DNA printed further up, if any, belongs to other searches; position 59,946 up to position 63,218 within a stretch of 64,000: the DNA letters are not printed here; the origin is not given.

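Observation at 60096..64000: Translationally coupled tandem ATP-grasp (PPDK_N) paralogs with no swivel-His or PEP-binding domain and a shared, unrecognised C-terminal module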

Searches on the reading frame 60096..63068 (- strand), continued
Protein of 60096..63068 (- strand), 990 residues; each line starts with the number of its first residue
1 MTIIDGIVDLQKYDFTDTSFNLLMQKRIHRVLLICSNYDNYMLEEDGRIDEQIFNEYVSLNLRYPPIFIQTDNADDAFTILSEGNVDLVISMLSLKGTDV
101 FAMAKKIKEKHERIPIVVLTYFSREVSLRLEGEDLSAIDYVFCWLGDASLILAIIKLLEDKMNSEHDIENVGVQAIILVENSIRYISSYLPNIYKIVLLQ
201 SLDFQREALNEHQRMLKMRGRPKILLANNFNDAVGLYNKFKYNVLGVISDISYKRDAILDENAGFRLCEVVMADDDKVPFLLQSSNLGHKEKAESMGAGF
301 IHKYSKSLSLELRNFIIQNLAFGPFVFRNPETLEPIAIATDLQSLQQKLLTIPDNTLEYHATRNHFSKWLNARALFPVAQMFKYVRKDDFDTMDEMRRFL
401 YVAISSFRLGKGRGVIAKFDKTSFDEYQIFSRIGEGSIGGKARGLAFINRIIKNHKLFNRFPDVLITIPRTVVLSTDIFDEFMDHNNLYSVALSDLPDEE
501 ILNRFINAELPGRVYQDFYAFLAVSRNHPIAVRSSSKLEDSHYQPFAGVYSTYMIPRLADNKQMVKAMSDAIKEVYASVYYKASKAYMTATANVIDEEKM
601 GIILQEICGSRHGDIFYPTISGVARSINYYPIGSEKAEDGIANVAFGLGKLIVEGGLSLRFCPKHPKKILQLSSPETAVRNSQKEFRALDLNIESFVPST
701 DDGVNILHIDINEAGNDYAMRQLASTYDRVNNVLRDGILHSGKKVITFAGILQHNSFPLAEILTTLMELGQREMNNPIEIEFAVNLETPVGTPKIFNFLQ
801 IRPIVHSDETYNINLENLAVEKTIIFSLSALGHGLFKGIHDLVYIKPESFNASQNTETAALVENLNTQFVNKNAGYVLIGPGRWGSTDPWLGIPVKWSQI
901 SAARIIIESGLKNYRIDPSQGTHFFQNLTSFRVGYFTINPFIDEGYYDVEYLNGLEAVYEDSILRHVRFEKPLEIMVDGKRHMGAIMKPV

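Call 35: find_homologous_proteins(query=A4)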
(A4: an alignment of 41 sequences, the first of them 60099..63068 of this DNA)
Query A4 (41 sequences) (990 aa, profile of the alignment): 7999 proteins with E <= 0.001 among 8000 candidates; the best 120 are listed.
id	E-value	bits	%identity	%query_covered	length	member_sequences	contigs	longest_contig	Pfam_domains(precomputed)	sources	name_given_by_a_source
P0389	0.0e+0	1408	60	99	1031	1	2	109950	PF01326.25,PF00072.31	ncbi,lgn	-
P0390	0.0e+0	1406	59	99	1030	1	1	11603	PF01326.25,PF00072.31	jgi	jgi:CheY-like chemotaxis protein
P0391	0.0e+0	1405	59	99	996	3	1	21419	PF01326.25,PF00072.31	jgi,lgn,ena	-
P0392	0.0e+0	1402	60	99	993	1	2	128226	PF01326.25,PF00072.31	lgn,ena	-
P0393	0.0e+0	1401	60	100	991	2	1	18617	PF01326.25,PF00072.31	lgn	-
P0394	0.0e+0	1401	-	-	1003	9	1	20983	PF01326.25,PF00072.31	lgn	-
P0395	0.0e+0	1401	61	99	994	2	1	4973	PF01326.25,PF00072.31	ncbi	-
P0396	0.0e+0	1400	-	-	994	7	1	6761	PF01326.25,PF00072.31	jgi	-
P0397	0.0e+0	1400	-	-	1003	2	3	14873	PF01326.25,PF00072.31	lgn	-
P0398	0.0e+0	1400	61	99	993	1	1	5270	PF01326.25,PF00072.31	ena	-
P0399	0.0e+0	1400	60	99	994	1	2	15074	PF01326.25,PF00072.31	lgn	-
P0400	0.0e+0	1399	60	99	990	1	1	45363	PF01326.25,PF00072.31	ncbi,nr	ncbi:MAG: phosphoenolpyruvate synthase [Bacteroidales bacterium]|nr:phosphoenolpyruvate synthase [Ba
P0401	0.0e+0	1398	59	99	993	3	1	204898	PF01326.25,PF00072.31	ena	-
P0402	0.0e+0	1398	60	98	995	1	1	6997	PF01326.25,PF00072.31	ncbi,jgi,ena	jgi:CheY-like chemotaxis protein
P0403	0.0e+0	1397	60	99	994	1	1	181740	PF01326.25,PF00072.31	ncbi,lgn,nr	ncbi:MAG: phosphoenolpyruvate synthase [Bacteroidetes bacterium]|nr:phosphoenolpyruvate synthase [Ba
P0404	0.0e+0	1397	59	99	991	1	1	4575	PF01326.25,PF00072.31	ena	-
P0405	0.0e+0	1397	59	99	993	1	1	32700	PF01326.25,PF00072.31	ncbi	-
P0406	0.0e+0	1397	59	100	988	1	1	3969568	PF01326.25,PF00072.31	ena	-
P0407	0.0e+0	1397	59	99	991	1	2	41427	PF01326.25,PF00072.31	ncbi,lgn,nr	ncbi:MAG: phosphoenolpyruvate synthase [Bacteroidales bacterium]|nr:phosphoenolpyruvate synthase [Ba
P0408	0.0e+0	1396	59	100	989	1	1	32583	PF01326.25,PF00072.31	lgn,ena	-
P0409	0.0e+0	1396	61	99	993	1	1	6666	PF01326.25,PF00072.31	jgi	jgi:CheY-like chemotaxis protein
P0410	0.0e+0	1396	61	99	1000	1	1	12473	PF01326.25,PF00072.31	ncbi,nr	ncbi:MAG: phosphoenolpyruvate synthase [Bacteroidales bacterium]|nr:phosphoenolpyruvate synthase [Ba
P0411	0.0e+0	1396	61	99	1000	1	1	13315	PF01326.25,PF00072.31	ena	-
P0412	0.0e+0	1396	61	99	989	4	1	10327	PF01326.25,PF00072.31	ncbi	-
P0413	0.0e+0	1396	62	99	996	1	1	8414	PF01326.25,PF00072.31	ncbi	-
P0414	0.0e+0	1396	-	-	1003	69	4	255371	PF01326.25,PF00072.31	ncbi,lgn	-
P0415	0.0e+0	1395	62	98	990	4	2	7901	PF01326.25,PF00072.31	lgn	-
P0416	0.0e+0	1395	60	99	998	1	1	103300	PF01326.25,PF00072.31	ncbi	ncbi:MAG: PEP/pyruvate-binding domain-containing protein [Bacteroidales bacterium]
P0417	0.0e+0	1395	61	99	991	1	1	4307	PF01326.25,PF00072.31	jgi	-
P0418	0.0e+0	1395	62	100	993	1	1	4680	PF01326.25,PF00072.31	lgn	-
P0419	0.0e+0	1395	60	99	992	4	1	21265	PF01326.25,PF00072.31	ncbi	-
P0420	0.0e+0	1395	59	99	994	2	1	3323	PF01326.25,PF00072.31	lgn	-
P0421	0.0e+0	1395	60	99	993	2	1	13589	PF01326.25,PF00072.31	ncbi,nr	ncbi:MAG: phosphoenolpyruvate synthase [Bacteroidetes bacterium]|nr:MAG: phosphoenolpyruvate synthas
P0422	0.0e+0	1395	61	100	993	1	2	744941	PF01326.25,PF00072.31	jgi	jgi:CheY-like chemotaxis protein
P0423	0.0e+0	1395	57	99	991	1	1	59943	PF01326.25,PF00072.31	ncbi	-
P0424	0.0e+0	1395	58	99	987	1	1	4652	PF01326.25,PF00072.31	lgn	-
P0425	0.0e+0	1394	61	99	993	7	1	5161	PF01326.25,PF00072.31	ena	-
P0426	0.0e+0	1394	61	99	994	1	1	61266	PF01326.25,PF00072.31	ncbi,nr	ncbi:MAG: phosphoenolpyruvate synthase [Bacteroidetes bacterium]|nr:phosphoenolpyruvate synthase [Ba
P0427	0.0e+0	1394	59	100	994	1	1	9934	PF01326.25,PF00072.31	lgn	-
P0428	0.0e+0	1394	59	98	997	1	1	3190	PF01326.25,PF00072.31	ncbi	-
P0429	0.0e+0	1394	60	99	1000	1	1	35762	PF01326.25,PF00072.31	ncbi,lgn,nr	ncbi:MAG: phosphoenolpyruvate synthase [Bacteroidales bacterium]|nr:phosphoenolpyruvate synthase [Ba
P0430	0.0e+0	1393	60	99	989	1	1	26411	PF01326.25,PF00072.31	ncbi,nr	ncbi:MAG: phosphoenolpyruvate synthase [Bacteroidales bacterium]|nr:phosphoenolpyruvate synthase [Ba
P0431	0.0e+0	1393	60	99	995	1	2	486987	PF01326.25,PF00072.31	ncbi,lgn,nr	ncbi:MAG: phosphoenolpyruvate synthase [Bacteroidetes bacterium]|nr:phosphoenolpyruvate synthase [Ba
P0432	0.0e+0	1393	58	99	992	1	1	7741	PF01326.25,PF00072.31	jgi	-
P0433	0.0e+0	1393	61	99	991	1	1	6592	PF01326.25,PF00072.31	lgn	-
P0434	0.0e+0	1393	60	99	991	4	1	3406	PF01326.25,PF00072.31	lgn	-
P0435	0.0e+0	1393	62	98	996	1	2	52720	PF01326.25,PF00072.31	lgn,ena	-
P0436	0.0e+0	1392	60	99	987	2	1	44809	PF01326.25,PF00072.31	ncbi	-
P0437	0.0e+0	1392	61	99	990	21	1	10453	PF01326.25,PF00072.31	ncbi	-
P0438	0.0e+0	1392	59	99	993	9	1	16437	PF01326.25,PF00072.31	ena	-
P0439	0.0e+0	1392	61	99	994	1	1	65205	PF01326.25,PF00072.31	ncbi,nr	ncbi:MAG: phosphoenolpyruvate synthase [Bacteroidales bacterium]|nr:phosphoenolpyruvate synthase [Ba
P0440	0.0e+0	1392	59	99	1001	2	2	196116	PF01326.25,PF00072.31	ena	-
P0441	0.0e+0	1392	61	99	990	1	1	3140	PF01326.25,PF00072.31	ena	-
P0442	0.0e+0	1392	59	99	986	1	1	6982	PF01326.25,PF00072.31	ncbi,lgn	ncbi:MAG: PEP/pyruvate-binding domain-containing protein [Bacteroidota bacterium]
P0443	0.0e+0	1392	60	100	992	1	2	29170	PF01326.25,PF00072.31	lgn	-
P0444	0.0e+0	1391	-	-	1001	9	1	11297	PF01326.25,PF00072.31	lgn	-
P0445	0.0e+0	1391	60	100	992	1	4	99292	PF01326.25,PF00072.31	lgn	-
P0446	0.0e+0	1391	-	-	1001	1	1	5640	PF01326.25,PF00072.31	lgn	-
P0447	0.0e+0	1391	60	99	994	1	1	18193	PF01326.25,PF00072.31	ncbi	-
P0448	0.0e+0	1391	-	-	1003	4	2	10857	PF01326.25,PF00072.31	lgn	-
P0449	0.0e+0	1391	60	98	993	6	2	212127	PF01326.25,PF00072.31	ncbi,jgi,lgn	jgi:CheY-like chemotaxis protein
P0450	0.0e+0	1391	61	99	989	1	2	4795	PF01326.25,PF00072.31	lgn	-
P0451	0.0e+0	1391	61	100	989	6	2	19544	PF01326.25,PF00072.31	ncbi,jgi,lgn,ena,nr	ncbi:MAG: phosphoenolpyruvate synthase [Bacteroidetes bacterium]|nr:phosphoenolpyruvate synthase [Ba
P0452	0.0e+0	1391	-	-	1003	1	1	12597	PF01326.25,PF00072.31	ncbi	-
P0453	0.0e+0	1390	59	100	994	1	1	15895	PF01326.25,PF00072.31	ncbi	-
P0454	0.0e+0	1390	59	100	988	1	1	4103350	PF01326.25,PF00072.31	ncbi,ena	-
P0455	0.0e+0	1390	60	99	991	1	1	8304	PF01326.25,PF00072.31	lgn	-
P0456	0.0e+0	1390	60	100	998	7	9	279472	PF01326.25,PF00072.31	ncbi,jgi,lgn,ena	-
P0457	0.0e+0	1390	60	99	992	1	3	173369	PF01326.25,PF00072.31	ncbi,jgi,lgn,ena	-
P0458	0.0e+0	1390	60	99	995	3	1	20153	PF01326.25,PF00072.31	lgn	-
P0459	0.0e+0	1390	-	-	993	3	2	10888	PF01326.25,PF00072.31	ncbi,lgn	-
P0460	0.0e+0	1390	-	-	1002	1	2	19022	PF01326.25,PF00072.31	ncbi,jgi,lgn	jgi:CheY-like chemotaxis protein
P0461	0.0e+0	1390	60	99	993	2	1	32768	PF01326.25,PF00072.31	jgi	jgi:CheY-like chemotaxis protein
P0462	0.0e+0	1390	-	-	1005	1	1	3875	PF01326.25,PF00072.31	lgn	-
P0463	0.0e+0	1390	59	99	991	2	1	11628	PF01326.25,PF00072.31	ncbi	-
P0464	0.0e+0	1390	60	100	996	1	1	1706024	PF01326.25,PF00072.31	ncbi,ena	-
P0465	0.0e+0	1390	61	99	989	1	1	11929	PF01326.25,PF00072.31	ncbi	ncbi:MAG: PEP/pyruvate-binding domain-containing protein [Bacteroidales bacterium]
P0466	0.0e+0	1389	57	99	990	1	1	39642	PF01326.25,PF00072.31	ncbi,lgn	-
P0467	0.0e+0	1389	60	99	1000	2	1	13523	PF01326.25,PF00072.31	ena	-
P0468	0.0e+0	1389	-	-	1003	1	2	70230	PF01326.25,PF00072.31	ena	-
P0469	0.0e+0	1389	61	99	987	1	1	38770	PF01326.25,PF00072.31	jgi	jgi:CheY-like chemotaxis protein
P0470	0.0e+0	1389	56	99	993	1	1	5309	PF01326.25,PF00072.31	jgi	jgi:hypothetical protein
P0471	0.0e+0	1389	56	99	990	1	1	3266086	PF01326.25,PF00072.31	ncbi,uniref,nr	ncbi:phosphoenolpyruvate synthase [Candidatus Sulfidibacterium hydrothermale]|uniref:PEP/pyruvate-bi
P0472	0.0e+0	1389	-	-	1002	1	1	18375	PF01326.25,PF00072.31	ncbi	-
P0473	0.0e+0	1389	-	-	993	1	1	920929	PF01326.25,PF00072.31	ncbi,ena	-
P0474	0.0e+0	1389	60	98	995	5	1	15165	PF01326.25,PF00072.31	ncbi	ncbi:MAG: PEP/pyruvate-binding domain-containing protein [Bacteroidales bacterium]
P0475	0.0e+0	1388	-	-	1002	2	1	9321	PF01326.25,PF00072.31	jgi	jgi:CheY-like chemotaxis protein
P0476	0.0e+0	1388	58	99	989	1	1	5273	PF01326.25,PF00072.31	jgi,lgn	-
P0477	0.0e+0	1388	58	99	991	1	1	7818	PF01326.25,PF00072.31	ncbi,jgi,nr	ncbi:MAG: phosphoenolpyruvate synthase [Bacteroidetes bacterium]|nr:MAG: phosphoenolpyruvate synthas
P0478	0.0e+0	1388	58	99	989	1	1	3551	PF01326.25,PF00072.31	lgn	-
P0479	0.0e+0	1388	-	-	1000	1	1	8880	PF01326.25,PF00072.31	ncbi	-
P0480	0.0e+0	1388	-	-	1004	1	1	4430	PF01326.25,PF00072.31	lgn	-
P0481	0.0e+0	1388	58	99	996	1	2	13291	PF01326.25,PF00072.31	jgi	-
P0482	0.0e+0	1388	-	-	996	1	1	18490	PF01326.25,PF00072.31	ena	-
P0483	0.0e+0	1388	61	100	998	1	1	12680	PF01326.25,PF00072.31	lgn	-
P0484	0.0e+0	1388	-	-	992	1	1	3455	PF01326.25,PF00072.31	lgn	-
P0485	0.0e+0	1388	60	99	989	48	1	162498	PF01326.25,PF00072.31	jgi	jgi:CheY-like chemotaxis protein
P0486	0.0e+0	1388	58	99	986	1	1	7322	PF01326.25,PF00072.31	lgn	-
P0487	0.0e+0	1388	55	99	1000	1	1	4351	PF01326.25,PF00072.31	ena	-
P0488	0.0e+0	1388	58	99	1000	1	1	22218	PF01326.25,PF00072.31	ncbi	ncbi:MAG: PEP/pyruvate-binding domain-containing protein [Hyphomicrobiales bacterium]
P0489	0.0e+0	1388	61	99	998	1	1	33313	PF01326.25,PF00072.31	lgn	-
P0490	0.0e+0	1388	60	99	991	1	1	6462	PF01326.25,PF00072.31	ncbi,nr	ncbi:MAG: phosphoenolpyruvate synthase [Bacteroidales bacterium]|nr:phosphoenolpyruvate synthase [Ba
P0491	0.0e+0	1388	59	99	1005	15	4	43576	PF01326.25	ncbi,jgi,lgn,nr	ncbi:MAG: PEP/pyruvate-binding domain-containing protein [Bacteroidales bacterium]|jgi:hypothetical 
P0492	0.0e+0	1387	60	99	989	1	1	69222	PF01326.25,PF00072.31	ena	-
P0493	0.0e+0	1387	60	99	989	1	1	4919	PF01326.25,PF00072.31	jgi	-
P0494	0.0e+0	1387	58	99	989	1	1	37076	PF01326.25,PF00072.31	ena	-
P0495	0.0e+0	1387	60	99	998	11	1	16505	PF01326.25,PF00072.31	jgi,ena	jgi:CheY-like chemotaxis protein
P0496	0.0e+0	1387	58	99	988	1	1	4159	PF01326.25,PF00072.31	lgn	-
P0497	0.0e+0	1387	-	-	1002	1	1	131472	PF01326.25,PF00072.31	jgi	jgi:CheY-like chemotaxis protein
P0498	0.0e+0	1387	58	99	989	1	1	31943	PF01326.25,PF00072.31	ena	-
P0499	0.0e+0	1387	58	99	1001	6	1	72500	PF01326.25,PF00072.31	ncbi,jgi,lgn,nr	ncbi:MAG: phosphoenolpyruvate synthase [Bacteroidales bacterium]|jgi:hypothetical protein|nr:phospho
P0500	0.0e+0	1387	58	98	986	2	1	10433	PF01326.25,PF00072.31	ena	-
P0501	0.0e+0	1387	60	98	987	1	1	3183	PF01326.25,PF00072.31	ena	-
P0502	0.0e+0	1387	59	99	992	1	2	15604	PF01326.25,PF00072.31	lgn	-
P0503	0.0e+0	1387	60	98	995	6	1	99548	PF01326.25,PF00072.31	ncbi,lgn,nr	ncbi:MAG: phosphoenolpyruvate synthase [Bacteroidetes bacterium]|nr:phosphoenolpyruvate synthase [Ba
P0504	0.0e+0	1387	60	99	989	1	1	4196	PF01326.25,PF00072.31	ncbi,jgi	-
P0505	0.0e+0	1387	59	99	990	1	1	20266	PF01326.25,PF00072.31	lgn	-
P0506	0.0e+0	1386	59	98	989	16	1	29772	PF01326.25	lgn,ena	-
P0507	0.0e+0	1386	-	-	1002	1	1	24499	PF01326.25,PF00072.31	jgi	jgi:CheY-like chemotaxis protein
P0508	0.0e+0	1386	60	99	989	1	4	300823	PF01326.25,PF00072.31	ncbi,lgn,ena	-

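Call 42: find_encoding_contigs(protein=P0471, flank=10000, max_places=2)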
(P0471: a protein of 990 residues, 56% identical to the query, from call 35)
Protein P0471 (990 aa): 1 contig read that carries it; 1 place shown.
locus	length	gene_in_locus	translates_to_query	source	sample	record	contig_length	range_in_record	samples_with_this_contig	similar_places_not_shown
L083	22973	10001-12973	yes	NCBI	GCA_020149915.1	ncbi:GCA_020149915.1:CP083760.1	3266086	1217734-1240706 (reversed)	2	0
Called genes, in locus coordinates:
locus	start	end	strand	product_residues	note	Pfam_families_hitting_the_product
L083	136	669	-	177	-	PF00578:AhpC-TSA, PF08534:Redoxin, PF00085:Thioredoxin (weak), PF13905:Thioredoxin_8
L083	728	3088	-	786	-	PF01326:PPDK_N, PF27448:Rph_4th, PF00391:PEP-utilizers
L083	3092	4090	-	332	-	PF23212:DUF7064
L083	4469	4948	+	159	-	PF00383:dCMP_cyt_deam_1, PF14437:MafB19-deam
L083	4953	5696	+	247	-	PF02146:SIR2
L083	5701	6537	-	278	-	PF10988:DUF2807, PF13349:DUF4097, PF10988:DUF2807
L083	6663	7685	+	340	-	PF00762:Ferrochelatase, PF01903:CbiX (faint)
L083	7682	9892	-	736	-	PF13520:AA_permease_2, PF00324:AA_permease, PF03845:Spore_permease, PF00582:Usp (weak)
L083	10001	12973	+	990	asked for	PF00072:Response_reg (faint), PF01326:PPDK_N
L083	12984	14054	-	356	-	PF01168:Ala_racemase_N, PF14031:D-ser_dehydrat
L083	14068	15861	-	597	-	PF12708:Pect-lyase_RHGA_epim, PF18962:Por_Secre_tail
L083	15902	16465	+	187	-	PF19841:GldN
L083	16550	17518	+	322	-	PF01832:Glucosaminidase, PF01476:LysM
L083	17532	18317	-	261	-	PF01678:DAP_epimerase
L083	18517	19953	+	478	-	PF00089:Trypsin, PF10459:Peptidase_S46 (faint), PF13365:Trypsin_2, PF00595:PDZ, PF13180:PDZ_2, PF12812:PDZ_1 (faint), PF17820:PDZ_6 (weak)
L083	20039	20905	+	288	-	PF00140:Sigma70_r1_2, PF04542:Sigma70_r2, PF04539:Sigma70_r3, PF08281:Sigma70_r4_2 (faint), PF04545:Sigma70_r4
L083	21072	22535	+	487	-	PF00044:Gp_dh_N, PF02800:Gp_dh_C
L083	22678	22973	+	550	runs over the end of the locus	-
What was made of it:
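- On Rifampin phosphotransferase-like dikinases: For contrast, a genuine Rph-like gene in L083 shows PPDK_N + Rph_4th + PEP-utilizers (call 42).
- It is a complete Rph-like enzyme with its own ATP-grasp, about 7 kb away in L083 (call 42).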

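Call 43: find_encoding_contigs(protein=P0454, flank=10000, max_places=2)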
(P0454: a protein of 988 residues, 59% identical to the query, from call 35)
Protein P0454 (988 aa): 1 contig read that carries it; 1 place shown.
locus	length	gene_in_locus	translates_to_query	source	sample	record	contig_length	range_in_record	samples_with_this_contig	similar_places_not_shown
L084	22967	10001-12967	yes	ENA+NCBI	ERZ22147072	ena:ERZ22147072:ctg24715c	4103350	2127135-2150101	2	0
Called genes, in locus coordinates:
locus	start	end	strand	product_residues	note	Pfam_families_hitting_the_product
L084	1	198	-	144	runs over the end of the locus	PF02566:OsmC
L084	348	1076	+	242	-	PF00027:cNMP_binding, PF13545:HTH_Crp_2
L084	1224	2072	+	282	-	PF01738:DLH, PF02129:Peptidase_S15 (weak), PF00326:Peptidase_S9 (faint), PF08840:BAAT_C (weak)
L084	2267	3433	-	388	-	-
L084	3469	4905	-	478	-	PF00884:Sulfatase, PF01663:Phosphodiest, PF16347:SGSH_C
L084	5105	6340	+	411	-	PF13570:Beta-prop_ACSF4 (weak), PF13360:PQQ_2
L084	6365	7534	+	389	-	-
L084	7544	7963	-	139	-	PF12663:DUF3788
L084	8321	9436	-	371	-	PF04055:Radical_SAM, PF13353:Fer4_12 (weak), PF13186:SPASM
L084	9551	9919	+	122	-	-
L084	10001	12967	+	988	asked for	PF00072:Response_reg (weak), PF01326:PPDK_N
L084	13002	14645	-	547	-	PF16130:DUF4842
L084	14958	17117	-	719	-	PF16130:DUF4842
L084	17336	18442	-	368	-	PF01168:Ala_racemase_N, PF14031:D-ser_dehydrat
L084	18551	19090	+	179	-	PF19841:GldN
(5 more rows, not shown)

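Call 44: find_encoding_contigs(protein=P0488, flank=10000, max_places=2)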
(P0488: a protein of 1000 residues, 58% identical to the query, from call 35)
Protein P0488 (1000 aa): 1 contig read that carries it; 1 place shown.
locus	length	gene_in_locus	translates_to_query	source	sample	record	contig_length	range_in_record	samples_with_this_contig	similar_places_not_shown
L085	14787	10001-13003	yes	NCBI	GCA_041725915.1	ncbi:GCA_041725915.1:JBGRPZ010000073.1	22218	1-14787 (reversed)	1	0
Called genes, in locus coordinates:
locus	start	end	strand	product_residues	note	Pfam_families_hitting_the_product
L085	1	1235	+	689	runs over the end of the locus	PF07715:Plug, PF00593:TonB_dep_Rec_b-barrel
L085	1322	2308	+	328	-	PF04055:Radical_SAM, PF06968:BATS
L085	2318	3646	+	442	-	PF00202:Aminotran_3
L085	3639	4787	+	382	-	PF00155:Aminotran_1_2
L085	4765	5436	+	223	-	PF04301:BioG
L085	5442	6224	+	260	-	PF13489:Methyltransf_23, PF13847:Methyltransf_31, PF08241:Methyltransf_11, PF08242:Methyltransf_12, PF13649:Methyltransf_25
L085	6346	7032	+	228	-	PF13500:AAA_26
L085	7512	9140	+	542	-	PF18962:Por_Secre_tail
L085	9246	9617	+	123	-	-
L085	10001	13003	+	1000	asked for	PF00072:Response_reg (faint), PF01326:PPDK_N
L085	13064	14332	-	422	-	PF05139:Erythro_esteras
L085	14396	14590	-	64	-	PF28317:Lant_leader_dom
